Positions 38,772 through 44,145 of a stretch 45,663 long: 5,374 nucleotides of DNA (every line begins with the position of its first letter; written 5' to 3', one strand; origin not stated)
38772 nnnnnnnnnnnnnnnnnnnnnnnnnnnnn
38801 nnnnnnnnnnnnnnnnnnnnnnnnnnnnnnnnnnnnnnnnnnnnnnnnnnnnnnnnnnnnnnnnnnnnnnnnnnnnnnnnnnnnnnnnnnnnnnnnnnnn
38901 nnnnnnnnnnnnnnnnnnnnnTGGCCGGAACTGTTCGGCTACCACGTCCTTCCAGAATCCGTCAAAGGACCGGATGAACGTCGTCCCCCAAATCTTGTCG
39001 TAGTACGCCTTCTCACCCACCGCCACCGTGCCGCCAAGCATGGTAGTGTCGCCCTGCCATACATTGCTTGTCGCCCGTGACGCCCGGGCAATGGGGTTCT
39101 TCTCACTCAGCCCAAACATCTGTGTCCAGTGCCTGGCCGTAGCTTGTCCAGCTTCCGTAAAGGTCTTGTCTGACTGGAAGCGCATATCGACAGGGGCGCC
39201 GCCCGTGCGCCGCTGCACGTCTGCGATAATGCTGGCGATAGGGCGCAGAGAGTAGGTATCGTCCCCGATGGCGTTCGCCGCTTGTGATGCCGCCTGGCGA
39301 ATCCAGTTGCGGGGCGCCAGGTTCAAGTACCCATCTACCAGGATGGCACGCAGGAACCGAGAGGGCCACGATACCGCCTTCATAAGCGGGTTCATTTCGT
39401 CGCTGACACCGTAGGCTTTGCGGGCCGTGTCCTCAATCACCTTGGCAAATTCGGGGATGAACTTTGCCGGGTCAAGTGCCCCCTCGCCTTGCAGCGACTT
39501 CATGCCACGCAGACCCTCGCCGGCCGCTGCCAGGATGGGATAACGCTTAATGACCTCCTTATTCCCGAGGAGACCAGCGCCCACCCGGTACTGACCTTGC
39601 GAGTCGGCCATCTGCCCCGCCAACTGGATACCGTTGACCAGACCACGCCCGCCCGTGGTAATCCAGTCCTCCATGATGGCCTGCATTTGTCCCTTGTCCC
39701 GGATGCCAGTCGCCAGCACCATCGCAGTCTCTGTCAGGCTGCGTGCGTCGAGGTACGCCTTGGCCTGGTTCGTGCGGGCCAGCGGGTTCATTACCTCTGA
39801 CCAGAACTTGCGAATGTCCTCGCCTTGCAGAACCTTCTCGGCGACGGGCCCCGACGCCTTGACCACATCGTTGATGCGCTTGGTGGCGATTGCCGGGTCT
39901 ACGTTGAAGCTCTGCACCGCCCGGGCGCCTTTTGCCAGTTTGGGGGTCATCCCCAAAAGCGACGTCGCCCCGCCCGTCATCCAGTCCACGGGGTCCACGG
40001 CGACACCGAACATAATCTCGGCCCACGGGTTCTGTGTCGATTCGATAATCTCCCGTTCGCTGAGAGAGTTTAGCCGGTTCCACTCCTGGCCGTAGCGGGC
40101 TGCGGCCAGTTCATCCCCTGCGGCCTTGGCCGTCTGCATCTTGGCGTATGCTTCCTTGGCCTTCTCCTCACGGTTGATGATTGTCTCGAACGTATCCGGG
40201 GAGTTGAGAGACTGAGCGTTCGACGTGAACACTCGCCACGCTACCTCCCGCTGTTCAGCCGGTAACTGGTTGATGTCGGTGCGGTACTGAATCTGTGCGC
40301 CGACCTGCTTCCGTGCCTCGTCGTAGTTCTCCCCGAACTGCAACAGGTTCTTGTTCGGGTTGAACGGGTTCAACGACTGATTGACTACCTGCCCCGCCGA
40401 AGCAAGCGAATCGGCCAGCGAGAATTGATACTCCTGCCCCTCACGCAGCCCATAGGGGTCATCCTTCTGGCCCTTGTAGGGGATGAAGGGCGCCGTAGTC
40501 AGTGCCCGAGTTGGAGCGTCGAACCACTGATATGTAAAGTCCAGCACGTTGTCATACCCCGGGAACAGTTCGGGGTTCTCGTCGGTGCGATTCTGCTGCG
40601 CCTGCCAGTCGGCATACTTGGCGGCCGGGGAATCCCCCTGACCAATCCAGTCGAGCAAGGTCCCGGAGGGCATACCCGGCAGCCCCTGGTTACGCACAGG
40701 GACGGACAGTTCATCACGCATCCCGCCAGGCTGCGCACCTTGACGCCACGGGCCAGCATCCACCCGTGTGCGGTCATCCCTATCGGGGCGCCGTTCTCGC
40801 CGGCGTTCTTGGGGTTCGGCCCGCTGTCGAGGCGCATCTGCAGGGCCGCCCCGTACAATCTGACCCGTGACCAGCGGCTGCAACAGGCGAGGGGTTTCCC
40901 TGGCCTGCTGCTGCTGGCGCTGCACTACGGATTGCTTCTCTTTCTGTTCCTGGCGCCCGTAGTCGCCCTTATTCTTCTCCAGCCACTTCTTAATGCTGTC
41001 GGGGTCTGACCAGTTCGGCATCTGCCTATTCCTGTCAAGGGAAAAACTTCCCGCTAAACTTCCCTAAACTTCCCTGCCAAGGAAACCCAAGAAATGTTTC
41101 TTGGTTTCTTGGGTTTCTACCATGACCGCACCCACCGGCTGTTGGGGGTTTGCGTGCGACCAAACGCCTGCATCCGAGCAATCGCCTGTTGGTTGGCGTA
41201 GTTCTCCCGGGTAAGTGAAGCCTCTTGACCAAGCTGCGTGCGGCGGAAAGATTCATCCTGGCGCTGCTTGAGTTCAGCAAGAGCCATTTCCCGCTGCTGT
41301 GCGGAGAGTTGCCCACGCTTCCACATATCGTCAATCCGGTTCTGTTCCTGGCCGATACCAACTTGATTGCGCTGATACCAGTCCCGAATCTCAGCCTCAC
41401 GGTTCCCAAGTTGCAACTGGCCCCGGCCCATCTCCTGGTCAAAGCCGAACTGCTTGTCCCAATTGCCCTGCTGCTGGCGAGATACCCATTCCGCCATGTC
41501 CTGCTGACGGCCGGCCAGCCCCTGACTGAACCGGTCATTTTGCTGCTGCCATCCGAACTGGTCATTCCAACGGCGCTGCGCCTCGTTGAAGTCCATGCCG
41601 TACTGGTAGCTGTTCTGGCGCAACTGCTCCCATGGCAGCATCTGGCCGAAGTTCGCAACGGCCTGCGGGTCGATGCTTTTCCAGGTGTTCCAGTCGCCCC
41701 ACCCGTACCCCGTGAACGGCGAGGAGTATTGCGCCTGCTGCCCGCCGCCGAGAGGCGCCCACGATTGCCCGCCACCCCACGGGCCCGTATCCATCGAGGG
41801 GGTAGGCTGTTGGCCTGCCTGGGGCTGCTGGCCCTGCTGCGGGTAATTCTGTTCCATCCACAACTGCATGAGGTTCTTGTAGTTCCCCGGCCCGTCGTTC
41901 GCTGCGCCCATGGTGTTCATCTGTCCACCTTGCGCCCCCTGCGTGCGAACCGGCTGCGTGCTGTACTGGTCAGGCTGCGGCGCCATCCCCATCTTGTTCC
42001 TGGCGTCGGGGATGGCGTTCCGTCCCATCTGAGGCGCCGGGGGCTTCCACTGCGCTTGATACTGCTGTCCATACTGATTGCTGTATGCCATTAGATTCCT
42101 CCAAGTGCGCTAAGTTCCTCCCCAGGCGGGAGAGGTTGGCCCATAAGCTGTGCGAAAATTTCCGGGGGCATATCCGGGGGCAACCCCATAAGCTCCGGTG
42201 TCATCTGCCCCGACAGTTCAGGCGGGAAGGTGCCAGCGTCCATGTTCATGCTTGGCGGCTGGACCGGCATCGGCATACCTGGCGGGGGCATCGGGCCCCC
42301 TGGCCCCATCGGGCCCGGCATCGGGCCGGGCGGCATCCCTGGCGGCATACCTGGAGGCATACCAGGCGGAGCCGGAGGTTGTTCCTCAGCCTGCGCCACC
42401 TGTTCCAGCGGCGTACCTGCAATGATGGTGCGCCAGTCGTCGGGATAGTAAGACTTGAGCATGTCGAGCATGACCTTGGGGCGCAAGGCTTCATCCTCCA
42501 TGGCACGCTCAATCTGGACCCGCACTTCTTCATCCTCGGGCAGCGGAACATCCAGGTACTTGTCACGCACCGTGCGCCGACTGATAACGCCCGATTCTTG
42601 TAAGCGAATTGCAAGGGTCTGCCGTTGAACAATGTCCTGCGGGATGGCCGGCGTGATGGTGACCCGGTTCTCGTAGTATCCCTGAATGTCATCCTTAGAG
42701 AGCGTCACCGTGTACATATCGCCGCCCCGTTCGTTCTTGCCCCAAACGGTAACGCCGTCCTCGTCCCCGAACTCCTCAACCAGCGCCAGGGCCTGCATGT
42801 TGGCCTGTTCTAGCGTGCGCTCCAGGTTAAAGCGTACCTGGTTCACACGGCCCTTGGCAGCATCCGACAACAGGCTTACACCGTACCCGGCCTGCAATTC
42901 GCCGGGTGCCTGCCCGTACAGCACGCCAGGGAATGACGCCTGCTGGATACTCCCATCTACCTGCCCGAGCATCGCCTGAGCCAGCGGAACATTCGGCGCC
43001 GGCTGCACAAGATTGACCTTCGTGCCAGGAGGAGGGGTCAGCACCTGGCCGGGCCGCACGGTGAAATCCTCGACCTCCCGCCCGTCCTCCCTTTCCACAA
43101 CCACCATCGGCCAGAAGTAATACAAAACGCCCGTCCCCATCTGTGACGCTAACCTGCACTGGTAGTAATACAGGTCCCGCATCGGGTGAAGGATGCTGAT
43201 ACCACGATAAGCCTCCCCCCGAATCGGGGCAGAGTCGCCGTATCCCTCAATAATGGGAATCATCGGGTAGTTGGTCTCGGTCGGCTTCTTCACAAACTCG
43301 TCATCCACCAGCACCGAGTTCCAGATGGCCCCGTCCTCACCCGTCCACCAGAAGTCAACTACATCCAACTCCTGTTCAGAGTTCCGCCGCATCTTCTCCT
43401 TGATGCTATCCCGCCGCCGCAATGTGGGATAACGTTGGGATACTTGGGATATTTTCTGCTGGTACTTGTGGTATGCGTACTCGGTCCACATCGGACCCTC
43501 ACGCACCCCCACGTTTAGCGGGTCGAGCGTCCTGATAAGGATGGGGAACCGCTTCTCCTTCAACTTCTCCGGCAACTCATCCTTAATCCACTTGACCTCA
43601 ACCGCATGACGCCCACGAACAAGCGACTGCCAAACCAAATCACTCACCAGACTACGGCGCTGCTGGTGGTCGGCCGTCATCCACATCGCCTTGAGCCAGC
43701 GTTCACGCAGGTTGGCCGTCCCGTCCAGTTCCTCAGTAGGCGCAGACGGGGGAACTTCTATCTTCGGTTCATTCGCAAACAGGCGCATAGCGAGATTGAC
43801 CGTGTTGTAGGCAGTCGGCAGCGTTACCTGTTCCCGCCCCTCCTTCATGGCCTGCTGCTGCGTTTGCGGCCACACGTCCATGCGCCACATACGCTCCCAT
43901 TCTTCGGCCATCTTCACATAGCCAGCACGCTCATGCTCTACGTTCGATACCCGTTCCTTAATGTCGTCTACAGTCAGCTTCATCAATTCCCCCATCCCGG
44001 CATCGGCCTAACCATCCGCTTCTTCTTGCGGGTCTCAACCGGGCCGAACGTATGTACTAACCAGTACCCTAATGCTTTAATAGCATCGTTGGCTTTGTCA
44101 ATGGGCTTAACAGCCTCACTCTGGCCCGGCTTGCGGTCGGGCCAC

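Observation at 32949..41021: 2,690-aa ORF between portal and scaffold: candidate capsid-packaged polyvalent protein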

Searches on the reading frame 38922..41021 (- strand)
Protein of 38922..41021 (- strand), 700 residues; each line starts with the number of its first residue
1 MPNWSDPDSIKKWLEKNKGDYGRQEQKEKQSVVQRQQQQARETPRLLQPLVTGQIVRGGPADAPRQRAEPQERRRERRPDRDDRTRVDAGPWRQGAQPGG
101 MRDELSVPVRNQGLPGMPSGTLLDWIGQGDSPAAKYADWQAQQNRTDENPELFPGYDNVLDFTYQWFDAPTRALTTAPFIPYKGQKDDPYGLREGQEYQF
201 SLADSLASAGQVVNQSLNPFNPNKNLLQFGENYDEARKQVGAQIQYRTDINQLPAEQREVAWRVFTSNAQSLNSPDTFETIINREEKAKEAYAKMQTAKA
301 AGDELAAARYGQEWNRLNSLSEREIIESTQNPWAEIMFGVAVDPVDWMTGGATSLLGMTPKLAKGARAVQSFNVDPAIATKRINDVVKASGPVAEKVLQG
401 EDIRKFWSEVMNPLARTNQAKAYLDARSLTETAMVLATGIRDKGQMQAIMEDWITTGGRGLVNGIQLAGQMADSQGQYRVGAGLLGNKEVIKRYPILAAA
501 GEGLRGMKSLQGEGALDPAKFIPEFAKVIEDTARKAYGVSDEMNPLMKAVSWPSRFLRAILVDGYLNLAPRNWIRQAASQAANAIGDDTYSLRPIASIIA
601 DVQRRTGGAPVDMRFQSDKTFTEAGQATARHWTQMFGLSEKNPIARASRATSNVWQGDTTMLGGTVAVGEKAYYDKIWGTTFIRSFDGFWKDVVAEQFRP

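Call 12: search_protein_families(library=pfam, proteins=[window:38922-41021:-], max_evalue=10)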
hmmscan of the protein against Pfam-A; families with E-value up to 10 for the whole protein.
window:38922-41021:- (700 aa): 1 family
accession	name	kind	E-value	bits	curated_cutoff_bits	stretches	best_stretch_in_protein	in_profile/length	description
PF13145.12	Rotamase_2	-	0.041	15.1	27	1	6-40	2-36/121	PPIC-type PPIASE domain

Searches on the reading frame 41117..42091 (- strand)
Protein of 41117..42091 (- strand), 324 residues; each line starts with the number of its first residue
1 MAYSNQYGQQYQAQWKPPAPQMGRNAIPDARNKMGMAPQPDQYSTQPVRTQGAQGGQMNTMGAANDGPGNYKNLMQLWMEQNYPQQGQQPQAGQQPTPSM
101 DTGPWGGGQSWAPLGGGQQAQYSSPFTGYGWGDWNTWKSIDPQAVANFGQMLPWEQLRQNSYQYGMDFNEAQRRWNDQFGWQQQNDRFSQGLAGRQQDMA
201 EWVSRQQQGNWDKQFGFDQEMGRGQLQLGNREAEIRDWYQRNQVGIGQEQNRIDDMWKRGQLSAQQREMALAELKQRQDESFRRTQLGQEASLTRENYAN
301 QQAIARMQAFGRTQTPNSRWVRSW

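Call 7: search_protein_families(library=phrogs, proteins=[window:41117-42091:-], max_evalue=0.001)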
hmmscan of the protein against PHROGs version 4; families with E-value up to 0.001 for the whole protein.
window:41117-42091:- (324 aa): 0 families

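Call 13: search_protein_families(library=pfam, proteins=[window:41117-42091:-], max_evalue=0.01)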
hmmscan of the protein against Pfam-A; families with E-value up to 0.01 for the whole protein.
window:41117-42091:- (324 aa): 0 families

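Call 84: search_solved_structures(query=window:41117-42091:-, max_evalue=1)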
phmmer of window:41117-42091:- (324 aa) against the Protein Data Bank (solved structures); distinct sequences matched with E-value up to 1: 1.
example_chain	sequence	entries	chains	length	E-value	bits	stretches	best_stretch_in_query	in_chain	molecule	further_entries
6dkm_B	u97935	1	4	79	0.6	13.1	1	243-291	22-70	DHD131_B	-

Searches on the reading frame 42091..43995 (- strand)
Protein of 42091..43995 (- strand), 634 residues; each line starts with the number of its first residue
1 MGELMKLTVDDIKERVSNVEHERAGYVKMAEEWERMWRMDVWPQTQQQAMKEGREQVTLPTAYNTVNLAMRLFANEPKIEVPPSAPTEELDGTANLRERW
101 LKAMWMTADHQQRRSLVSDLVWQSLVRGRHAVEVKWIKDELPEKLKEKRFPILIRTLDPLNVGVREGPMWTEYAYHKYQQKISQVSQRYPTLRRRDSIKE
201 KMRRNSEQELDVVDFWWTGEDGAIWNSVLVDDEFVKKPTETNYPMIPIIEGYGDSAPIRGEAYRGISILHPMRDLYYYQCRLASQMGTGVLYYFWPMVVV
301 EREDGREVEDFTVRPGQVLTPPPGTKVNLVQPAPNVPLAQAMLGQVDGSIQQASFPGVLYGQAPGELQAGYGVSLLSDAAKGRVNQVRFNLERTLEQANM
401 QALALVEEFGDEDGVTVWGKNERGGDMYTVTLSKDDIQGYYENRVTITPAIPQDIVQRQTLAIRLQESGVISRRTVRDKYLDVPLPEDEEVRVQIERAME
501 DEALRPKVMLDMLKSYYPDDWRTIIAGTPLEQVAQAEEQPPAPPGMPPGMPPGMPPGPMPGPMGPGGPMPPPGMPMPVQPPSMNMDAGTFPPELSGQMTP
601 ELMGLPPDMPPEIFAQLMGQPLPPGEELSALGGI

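Call 7: search_protein_families(library=phrogs, proteins=[window:42091-43995:-], max_evalue=0.001)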
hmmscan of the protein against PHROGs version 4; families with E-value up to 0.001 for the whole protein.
window:42091-43995:- (634 aa): 0 families

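Call 13: search_protein_families(library=pfam, proteins=[window:42091-43995:-], max_evalue=0.01)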
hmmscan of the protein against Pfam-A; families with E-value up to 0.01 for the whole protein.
window:42091-43995:- (634 aa): 0 families

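Call 82: search_solved_structures(query=window:42091-43995:-, max_evalue=1)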
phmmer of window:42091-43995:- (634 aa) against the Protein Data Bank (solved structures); distinct sequences matched with E-value up to 1: 1.
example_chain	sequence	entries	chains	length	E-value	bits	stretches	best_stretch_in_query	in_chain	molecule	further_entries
8idc_E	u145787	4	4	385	0.8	11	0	525-582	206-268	NlpC/P60 family protein | Probable endopeptidase MT2245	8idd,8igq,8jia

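Call 97: find_homologous_proteins(query=window:42091-43995:-, max_evalue=0.001)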
Query window:42091-43995:- (634 aa): 210 proteins with E <= 0.001 among 8000 candidates; the best 120 are listed.
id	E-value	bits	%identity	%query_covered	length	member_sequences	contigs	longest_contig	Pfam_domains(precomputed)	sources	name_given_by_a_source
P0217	0.0e+0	1152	82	85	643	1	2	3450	-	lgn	-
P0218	0.0e+0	1093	76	84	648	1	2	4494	-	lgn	-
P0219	0.0e+0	1079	72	99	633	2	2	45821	-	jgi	jgi:hypothetical protein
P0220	0.0e+0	1073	75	83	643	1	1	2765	-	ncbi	-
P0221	0.0e+0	1051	75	84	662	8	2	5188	-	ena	-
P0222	6.9e-285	964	69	84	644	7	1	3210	-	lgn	-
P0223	1.7e-282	957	65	99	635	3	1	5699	-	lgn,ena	-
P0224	6.7e-281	951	65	83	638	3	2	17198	-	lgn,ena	-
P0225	8.6e-281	951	66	83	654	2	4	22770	-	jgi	jgi:hypothetical protein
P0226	5.2e-277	938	65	83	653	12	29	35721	-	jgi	jgi:hypothetical protein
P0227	2.6e-276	936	63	99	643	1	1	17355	-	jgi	jgi:hypothetical protein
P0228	1.0e-273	928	63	84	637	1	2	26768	-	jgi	jgi:hypothetical protein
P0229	9.3e-272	921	65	83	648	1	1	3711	-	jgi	jgi:hypothetical protein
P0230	1.5e-270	917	65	83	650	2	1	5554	-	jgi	jgi:hypothetical protein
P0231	5.3e-270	915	67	84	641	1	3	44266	-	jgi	jgi:hypothetical protein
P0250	3.8e-194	665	46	99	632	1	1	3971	PF05133.20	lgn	-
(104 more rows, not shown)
